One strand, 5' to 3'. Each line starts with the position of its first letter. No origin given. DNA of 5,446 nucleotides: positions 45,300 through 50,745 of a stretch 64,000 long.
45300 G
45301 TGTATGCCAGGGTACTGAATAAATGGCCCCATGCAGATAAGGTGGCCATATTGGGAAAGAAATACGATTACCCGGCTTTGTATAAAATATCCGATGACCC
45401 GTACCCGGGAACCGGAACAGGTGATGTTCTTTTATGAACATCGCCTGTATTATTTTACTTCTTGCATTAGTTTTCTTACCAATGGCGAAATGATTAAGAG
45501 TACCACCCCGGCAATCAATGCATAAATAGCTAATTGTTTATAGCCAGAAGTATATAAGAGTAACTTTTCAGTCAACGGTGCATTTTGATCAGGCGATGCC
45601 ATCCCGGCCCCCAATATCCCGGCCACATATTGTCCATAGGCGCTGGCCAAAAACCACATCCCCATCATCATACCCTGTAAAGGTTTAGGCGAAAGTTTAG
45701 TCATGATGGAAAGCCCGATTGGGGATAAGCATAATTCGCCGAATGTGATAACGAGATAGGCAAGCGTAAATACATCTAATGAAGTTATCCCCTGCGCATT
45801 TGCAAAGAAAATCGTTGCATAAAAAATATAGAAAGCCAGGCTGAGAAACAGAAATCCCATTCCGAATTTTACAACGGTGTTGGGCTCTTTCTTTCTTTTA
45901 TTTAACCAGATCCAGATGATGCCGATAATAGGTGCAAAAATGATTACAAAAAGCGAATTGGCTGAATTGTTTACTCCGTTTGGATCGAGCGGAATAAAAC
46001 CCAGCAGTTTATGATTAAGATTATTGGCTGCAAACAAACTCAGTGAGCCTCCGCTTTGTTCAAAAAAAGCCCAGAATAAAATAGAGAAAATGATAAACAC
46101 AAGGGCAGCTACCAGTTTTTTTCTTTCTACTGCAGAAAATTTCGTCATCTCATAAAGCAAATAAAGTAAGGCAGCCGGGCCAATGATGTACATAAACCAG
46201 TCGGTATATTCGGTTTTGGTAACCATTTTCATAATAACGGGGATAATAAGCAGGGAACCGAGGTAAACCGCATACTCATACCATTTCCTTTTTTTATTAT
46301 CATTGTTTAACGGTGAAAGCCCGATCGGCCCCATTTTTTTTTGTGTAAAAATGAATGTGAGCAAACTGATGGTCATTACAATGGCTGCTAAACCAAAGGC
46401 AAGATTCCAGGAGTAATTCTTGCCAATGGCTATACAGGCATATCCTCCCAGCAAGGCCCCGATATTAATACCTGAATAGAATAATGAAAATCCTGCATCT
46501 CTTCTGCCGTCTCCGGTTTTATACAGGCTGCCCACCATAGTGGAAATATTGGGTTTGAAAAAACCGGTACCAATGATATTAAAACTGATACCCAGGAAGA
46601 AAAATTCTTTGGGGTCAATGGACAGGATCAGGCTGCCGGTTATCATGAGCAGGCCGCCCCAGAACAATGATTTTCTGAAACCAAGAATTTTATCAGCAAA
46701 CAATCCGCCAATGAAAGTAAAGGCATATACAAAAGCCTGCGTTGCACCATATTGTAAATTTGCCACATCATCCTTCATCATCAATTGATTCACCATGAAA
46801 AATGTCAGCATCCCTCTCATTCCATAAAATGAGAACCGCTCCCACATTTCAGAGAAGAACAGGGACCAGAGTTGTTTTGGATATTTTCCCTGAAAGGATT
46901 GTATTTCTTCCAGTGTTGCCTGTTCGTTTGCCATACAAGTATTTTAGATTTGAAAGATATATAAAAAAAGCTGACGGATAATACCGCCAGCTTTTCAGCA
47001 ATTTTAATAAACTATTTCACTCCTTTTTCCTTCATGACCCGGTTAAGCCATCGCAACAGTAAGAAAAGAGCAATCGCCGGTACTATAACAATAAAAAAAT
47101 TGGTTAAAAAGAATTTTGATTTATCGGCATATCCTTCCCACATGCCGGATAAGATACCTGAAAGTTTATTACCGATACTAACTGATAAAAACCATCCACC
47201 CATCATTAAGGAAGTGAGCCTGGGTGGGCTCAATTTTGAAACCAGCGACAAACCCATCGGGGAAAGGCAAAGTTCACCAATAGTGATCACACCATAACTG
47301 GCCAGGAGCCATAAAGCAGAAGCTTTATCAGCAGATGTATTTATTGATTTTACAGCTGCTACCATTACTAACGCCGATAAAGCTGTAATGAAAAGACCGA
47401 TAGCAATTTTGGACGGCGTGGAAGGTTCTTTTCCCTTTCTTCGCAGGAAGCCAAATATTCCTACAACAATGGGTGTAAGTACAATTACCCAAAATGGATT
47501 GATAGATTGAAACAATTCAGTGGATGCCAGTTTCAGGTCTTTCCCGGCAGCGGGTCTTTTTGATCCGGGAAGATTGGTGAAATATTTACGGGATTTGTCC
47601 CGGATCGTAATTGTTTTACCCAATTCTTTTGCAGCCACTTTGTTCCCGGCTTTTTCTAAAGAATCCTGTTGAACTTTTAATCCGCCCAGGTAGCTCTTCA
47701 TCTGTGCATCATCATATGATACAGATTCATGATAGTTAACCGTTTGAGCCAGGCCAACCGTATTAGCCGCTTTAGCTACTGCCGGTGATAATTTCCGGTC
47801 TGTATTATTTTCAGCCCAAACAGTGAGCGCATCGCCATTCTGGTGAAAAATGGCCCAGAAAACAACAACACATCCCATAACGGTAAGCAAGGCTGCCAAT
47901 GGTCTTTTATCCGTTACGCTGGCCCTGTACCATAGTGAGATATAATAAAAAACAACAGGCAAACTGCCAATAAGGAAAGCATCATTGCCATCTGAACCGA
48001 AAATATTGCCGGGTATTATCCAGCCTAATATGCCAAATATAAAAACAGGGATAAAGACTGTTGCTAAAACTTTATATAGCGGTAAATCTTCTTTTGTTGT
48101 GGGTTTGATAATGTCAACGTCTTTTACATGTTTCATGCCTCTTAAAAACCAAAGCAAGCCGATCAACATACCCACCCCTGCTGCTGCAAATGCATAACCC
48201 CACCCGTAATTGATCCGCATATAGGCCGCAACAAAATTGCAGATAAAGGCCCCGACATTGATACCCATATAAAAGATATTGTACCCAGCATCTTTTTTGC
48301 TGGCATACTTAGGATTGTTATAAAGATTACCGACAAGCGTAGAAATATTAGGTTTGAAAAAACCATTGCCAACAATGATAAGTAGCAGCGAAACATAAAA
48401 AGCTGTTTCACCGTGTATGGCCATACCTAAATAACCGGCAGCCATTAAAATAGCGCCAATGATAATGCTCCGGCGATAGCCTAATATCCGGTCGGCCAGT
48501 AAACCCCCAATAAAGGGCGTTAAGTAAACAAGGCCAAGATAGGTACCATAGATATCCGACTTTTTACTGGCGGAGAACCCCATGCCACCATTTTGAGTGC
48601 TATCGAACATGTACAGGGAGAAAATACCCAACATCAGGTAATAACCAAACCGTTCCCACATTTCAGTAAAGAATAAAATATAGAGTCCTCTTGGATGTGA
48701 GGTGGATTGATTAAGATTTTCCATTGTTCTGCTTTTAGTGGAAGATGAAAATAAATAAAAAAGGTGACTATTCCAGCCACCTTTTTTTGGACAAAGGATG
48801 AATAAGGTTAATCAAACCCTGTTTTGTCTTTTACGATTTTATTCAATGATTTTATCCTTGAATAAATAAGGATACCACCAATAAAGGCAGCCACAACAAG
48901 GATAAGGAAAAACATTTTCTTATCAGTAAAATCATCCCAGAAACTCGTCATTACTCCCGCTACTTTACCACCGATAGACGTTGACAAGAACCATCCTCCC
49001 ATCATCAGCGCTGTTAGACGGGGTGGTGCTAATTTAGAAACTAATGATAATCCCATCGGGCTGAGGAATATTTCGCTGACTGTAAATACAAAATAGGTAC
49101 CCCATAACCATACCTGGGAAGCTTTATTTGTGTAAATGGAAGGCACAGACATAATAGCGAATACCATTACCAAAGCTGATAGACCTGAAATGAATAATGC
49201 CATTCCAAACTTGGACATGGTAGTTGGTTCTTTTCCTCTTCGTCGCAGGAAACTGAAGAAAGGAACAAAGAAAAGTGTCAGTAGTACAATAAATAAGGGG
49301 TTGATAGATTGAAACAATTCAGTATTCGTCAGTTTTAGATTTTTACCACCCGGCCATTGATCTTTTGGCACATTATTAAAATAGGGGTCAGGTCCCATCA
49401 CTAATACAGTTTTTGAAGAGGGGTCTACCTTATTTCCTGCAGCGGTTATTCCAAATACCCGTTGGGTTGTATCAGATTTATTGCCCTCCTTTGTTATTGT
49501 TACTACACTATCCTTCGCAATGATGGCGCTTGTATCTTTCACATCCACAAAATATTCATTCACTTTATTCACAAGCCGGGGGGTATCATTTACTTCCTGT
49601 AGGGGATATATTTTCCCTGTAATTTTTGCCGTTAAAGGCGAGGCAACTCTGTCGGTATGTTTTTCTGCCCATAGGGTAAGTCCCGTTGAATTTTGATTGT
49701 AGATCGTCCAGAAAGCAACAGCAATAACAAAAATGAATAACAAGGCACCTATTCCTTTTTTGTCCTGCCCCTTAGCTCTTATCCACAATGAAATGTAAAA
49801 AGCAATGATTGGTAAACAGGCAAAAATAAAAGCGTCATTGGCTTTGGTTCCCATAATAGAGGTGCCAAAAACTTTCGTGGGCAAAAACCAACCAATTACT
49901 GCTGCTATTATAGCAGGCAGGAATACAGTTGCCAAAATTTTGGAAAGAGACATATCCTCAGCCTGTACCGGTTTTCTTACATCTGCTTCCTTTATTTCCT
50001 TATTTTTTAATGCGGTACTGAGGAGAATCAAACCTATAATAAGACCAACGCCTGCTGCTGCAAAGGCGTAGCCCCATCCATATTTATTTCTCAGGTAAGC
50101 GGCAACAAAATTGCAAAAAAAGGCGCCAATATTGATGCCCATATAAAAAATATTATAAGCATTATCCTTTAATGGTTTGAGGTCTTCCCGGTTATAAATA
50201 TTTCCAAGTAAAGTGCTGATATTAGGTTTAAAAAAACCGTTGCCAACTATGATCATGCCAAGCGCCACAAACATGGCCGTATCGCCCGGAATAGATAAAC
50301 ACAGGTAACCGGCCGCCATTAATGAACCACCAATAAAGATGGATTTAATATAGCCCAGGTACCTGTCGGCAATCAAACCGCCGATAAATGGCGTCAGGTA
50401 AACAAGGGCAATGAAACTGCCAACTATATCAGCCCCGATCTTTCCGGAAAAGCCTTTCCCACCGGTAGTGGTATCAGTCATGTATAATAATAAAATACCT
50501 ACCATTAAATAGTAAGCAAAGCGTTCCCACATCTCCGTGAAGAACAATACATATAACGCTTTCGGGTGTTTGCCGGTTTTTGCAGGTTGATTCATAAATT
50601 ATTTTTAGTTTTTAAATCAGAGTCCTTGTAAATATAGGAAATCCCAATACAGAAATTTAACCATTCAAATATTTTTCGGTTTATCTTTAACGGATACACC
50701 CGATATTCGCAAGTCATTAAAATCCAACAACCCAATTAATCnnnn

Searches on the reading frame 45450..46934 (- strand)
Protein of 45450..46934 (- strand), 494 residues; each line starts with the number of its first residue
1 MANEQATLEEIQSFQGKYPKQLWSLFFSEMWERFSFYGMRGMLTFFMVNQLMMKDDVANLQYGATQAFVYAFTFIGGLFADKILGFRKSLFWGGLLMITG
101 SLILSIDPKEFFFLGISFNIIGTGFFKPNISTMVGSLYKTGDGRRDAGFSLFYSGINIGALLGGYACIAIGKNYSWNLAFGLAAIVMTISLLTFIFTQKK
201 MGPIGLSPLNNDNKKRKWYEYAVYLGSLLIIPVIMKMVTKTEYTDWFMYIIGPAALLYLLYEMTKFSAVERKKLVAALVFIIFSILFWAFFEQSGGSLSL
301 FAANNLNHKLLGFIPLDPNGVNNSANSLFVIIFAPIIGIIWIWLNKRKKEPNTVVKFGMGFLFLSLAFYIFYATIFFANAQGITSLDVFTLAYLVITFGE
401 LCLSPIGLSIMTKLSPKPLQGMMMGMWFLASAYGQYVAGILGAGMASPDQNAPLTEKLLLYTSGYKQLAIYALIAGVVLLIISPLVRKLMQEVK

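Call 38: search_protein_families(library=pfam, proteins=[window:45450-46934:-], max_evalue=0.00001)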
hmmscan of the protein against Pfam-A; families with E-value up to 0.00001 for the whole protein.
window:45450-46934:- (494 aa): 2 families
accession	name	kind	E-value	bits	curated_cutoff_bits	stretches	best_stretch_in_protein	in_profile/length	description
PF00854.27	PTR2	-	2.1e-58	198.5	27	1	90-447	4-381/392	POT family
PF07690.21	MFS_1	-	2.2e-20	73.3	33.4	1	34-435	10-343/347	Major Facilitator Superfamily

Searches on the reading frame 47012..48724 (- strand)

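Call 38: search_protein_families(library=pfam, proteins=[window:47012-48724:-], max_evalue=0.00001)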
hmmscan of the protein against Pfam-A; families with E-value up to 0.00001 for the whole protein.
window:47012-48724:- (570 aa): 2 families
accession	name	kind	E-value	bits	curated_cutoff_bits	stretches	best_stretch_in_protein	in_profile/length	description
PF00854.27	PTR2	-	1e-55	189.7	27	2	85-312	2-236/392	POT family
PF07690.21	MFS_1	-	4.2e-20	72.4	33.4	1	25-294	9-289/347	Major Facilitator Superfamily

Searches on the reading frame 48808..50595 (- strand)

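Call 38: search_protein_families(library=pfam, proteins=[window:48808-50595:-], max_evalue=0.00001)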
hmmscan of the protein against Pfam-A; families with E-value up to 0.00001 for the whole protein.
window:48808-50595:- (595 aa): 2 families
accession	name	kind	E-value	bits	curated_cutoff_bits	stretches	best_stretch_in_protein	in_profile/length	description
PF00854.27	PTR2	-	2.4e-44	152.2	27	2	84-312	2-231/392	POT family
PF07690.21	MFS_1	-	4.4e-18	65.8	33.4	1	27-309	7-299/347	Major Facilitator Superfamily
